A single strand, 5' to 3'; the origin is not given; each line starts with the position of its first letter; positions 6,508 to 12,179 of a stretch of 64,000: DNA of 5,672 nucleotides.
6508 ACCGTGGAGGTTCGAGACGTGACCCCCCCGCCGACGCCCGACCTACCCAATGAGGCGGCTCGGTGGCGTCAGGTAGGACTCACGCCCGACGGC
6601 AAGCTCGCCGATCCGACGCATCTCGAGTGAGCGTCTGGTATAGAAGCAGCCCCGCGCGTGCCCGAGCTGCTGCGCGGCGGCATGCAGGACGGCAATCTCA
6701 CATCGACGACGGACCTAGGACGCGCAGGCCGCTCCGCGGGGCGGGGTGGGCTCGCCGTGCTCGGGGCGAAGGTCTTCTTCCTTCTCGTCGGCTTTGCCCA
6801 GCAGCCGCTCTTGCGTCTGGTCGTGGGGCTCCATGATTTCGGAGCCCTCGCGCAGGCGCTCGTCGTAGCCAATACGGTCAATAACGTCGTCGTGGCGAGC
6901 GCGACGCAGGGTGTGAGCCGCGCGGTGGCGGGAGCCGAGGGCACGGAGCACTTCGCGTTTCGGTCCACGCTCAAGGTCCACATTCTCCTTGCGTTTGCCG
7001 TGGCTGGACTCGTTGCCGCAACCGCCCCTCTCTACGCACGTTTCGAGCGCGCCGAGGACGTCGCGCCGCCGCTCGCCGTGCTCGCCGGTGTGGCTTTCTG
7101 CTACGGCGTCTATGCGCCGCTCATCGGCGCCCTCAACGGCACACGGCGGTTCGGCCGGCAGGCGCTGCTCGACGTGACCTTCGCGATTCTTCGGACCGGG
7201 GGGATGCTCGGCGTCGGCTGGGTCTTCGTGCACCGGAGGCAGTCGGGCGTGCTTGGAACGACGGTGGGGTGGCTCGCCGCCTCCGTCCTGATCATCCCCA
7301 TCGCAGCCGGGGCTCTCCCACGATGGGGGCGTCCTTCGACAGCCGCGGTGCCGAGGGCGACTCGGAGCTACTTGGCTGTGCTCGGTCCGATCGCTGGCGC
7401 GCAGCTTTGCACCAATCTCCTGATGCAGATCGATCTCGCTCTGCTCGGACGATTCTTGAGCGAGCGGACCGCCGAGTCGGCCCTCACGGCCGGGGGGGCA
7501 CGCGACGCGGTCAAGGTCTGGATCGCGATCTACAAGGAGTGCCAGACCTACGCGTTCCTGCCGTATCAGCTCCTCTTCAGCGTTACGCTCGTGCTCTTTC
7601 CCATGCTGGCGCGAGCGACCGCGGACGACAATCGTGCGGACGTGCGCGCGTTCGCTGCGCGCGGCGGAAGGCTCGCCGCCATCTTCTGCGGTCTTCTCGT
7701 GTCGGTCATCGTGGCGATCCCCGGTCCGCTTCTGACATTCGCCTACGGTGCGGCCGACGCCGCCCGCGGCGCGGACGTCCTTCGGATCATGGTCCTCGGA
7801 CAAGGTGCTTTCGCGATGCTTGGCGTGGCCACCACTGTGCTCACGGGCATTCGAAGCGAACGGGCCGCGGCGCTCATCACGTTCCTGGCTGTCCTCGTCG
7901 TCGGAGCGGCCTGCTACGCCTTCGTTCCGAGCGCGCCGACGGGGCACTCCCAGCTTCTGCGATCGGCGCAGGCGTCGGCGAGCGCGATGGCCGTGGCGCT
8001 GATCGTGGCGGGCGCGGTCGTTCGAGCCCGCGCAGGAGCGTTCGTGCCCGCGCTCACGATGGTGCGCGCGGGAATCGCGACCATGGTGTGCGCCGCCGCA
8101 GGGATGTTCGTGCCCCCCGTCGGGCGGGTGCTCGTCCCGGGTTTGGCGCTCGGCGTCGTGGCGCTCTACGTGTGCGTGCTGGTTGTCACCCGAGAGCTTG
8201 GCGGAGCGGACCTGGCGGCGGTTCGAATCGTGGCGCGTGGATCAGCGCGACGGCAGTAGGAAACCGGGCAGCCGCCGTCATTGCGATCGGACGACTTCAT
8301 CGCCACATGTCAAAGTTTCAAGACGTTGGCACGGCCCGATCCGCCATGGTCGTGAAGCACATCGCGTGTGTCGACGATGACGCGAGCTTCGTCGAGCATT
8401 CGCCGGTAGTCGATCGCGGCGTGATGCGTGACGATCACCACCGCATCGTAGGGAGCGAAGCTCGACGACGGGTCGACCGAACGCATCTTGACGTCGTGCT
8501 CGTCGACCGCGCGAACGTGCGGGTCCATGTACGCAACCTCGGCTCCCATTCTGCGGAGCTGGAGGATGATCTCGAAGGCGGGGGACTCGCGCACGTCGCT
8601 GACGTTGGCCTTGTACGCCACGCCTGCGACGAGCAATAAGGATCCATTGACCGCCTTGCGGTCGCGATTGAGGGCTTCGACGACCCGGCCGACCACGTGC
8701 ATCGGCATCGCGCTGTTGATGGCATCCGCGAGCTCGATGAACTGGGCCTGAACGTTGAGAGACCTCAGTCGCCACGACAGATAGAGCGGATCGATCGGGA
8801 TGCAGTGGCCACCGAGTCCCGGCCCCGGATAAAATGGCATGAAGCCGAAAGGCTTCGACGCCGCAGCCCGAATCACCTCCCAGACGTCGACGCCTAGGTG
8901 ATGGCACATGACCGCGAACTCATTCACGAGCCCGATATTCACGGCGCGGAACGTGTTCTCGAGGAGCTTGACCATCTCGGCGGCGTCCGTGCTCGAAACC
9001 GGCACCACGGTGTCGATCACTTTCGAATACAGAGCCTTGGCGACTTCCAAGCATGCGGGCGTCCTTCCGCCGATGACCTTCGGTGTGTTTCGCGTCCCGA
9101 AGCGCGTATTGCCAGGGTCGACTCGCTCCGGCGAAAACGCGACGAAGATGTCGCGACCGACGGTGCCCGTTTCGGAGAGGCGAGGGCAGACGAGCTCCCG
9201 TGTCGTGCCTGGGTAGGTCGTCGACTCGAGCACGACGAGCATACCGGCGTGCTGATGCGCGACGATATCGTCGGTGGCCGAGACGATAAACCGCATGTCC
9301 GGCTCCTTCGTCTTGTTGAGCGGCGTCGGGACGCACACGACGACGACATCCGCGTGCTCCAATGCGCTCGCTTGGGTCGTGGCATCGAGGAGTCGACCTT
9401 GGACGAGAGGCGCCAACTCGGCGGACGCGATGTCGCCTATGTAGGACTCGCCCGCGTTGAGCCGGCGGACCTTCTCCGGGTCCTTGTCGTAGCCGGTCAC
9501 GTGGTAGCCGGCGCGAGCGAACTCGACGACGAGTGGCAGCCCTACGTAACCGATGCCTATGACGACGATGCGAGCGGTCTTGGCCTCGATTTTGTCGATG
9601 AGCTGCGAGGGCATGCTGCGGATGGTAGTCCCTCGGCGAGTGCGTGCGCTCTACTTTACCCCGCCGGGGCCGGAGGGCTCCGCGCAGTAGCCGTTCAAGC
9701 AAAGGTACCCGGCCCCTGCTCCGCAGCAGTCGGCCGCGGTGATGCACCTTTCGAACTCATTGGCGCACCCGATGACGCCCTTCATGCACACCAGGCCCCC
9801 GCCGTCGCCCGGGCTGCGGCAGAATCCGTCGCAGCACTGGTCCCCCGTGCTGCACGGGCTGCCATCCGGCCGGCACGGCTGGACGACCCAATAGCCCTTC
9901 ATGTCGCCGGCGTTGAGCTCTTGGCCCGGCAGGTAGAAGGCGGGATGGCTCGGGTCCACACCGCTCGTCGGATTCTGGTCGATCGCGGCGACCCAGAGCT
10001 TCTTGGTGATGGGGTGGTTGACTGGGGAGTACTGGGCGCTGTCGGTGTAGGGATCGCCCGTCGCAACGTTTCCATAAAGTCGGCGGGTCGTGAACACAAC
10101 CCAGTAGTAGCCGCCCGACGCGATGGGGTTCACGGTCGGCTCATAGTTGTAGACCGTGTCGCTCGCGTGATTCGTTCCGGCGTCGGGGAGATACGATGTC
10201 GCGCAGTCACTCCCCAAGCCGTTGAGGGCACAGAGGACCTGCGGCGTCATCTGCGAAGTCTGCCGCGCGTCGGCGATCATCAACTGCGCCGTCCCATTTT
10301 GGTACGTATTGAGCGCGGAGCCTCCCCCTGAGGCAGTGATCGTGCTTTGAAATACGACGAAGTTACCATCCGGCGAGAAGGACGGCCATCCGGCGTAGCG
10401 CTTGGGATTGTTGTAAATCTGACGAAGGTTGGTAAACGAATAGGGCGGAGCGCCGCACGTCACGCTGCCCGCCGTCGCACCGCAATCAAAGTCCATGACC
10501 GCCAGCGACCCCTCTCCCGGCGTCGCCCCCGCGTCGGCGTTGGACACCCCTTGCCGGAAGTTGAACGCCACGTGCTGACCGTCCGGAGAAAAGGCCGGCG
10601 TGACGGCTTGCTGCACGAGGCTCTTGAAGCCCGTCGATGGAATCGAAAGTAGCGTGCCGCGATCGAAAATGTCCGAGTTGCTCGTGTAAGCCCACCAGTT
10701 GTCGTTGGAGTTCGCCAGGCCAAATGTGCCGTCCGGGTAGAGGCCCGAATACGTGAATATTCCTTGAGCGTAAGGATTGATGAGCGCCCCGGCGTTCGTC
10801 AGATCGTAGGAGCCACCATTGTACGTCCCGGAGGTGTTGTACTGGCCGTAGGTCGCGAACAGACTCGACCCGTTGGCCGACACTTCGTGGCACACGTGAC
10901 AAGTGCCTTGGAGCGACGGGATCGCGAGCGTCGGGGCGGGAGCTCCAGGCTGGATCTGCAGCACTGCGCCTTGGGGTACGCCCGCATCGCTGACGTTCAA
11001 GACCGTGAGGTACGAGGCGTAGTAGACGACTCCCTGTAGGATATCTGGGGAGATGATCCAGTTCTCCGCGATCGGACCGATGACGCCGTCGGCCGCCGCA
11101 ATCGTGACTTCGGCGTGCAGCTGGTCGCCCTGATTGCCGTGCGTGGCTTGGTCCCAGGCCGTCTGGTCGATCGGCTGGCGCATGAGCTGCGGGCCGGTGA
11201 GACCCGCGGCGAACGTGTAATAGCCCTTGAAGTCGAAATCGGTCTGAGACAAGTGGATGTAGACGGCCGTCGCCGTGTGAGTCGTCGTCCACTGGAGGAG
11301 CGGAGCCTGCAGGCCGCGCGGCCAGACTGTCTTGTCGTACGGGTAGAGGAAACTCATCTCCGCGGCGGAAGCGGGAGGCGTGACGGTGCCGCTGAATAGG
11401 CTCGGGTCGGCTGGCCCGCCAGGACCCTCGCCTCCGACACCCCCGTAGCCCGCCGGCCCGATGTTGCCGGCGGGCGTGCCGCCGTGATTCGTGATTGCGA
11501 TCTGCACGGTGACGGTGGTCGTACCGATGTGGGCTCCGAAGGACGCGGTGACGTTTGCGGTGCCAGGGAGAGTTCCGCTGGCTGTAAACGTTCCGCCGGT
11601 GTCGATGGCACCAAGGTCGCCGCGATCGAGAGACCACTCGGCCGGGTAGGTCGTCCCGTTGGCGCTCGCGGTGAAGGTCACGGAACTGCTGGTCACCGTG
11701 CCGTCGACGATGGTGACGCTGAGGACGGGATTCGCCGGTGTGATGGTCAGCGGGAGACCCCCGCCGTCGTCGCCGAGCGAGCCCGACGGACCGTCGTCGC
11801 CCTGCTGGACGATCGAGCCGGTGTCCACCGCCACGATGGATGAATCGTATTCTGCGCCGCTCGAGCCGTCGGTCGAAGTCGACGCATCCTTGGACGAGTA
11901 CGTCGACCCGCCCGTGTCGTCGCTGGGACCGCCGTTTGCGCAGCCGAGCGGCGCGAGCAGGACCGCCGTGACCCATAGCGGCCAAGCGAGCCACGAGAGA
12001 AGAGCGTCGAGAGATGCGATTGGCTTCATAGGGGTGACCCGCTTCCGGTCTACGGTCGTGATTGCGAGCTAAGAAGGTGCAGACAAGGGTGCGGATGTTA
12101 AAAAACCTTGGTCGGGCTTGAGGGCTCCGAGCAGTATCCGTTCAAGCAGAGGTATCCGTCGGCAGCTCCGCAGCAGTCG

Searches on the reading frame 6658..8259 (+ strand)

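Call 65: search_protein_families(library=pfam, proteins=[window:6658-8259:+], max_evalue=0.00001)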
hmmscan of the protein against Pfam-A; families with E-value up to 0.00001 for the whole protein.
window:6658-8259:+ (533 aa): 1 family
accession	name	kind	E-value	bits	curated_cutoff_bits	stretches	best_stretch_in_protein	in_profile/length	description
PF13440.11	Polysacc_synt_3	-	2.3e-09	37.4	23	1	59-271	9-210/293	Polysaccharide biosynthesis protein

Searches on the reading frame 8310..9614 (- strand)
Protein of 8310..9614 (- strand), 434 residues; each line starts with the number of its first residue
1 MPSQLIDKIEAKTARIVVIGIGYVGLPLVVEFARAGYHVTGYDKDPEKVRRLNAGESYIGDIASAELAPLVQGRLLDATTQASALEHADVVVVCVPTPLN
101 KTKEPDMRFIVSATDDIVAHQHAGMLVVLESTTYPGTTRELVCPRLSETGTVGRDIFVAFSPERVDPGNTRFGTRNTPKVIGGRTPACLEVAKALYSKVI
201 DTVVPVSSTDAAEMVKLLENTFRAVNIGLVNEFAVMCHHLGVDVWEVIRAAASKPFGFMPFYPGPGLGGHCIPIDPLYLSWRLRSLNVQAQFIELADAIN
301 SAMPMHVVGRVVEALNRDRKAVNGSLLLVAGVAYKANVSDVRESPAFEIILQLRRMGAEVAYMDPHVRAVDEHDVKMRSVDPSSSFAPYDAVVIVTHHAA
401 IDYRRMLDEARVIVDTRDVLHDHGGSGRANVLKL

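Call 65: search_protein_families(library=pfam, proteins=[window:8310-9614:-], max_evalue=0.00001)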
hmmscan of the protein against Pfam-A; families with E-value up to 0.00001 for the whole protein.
window:8310-9614:- (434 aa): 5 families
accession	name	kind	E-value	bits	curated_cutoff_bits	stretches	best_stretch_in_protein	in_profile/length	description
PF03721.20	UDPG_MGDP_dh_N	-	2.2e-42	145.2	27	1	15-192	2-184/187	UDP-glucose/GDP-mannose dehydrogenase family, NAD binding domain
PF00984.24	UDPG_MGDP_dh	-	5.5e-32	110.2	25.4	1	211-301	2-93/94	UDP-glucose/GDP-mannose dehydrogenase family, central domain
PF03720.21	UDPG_MGDP_dh_C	-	2.4e-22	79.7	30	1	328-421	1-102/103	UDP-glucose/GDP-mannose dehydrogenase family, UDP binding domain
PF03446.21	NAD_binding_2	-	7.3e-09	36.3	21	1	16-141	2-103/161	NAD binding domain of 6-phosphogluconate dehydrogenase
PF03807.23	F420_oxidored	-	8.7e-07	29.9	21.6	0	15-97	1-69/94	NADP oxidoreductase coenzyme F420-dependent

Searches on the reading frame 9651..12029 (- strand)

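Call 65: search_protein_families(library=pfam, proteins=[window:9651-12029:-], max_evalue=0.00001)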
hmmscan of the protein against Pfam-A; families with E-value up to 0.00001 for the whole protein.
window:9651-12029:- (792 aa): 1 family
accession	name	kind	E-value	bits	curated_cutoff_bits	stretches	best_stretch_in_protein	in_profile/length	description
PF07676.18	PD40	-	4.8e-09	36.4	20.9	0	539-568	5-32/38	WD40-like Beta Propeller Repeat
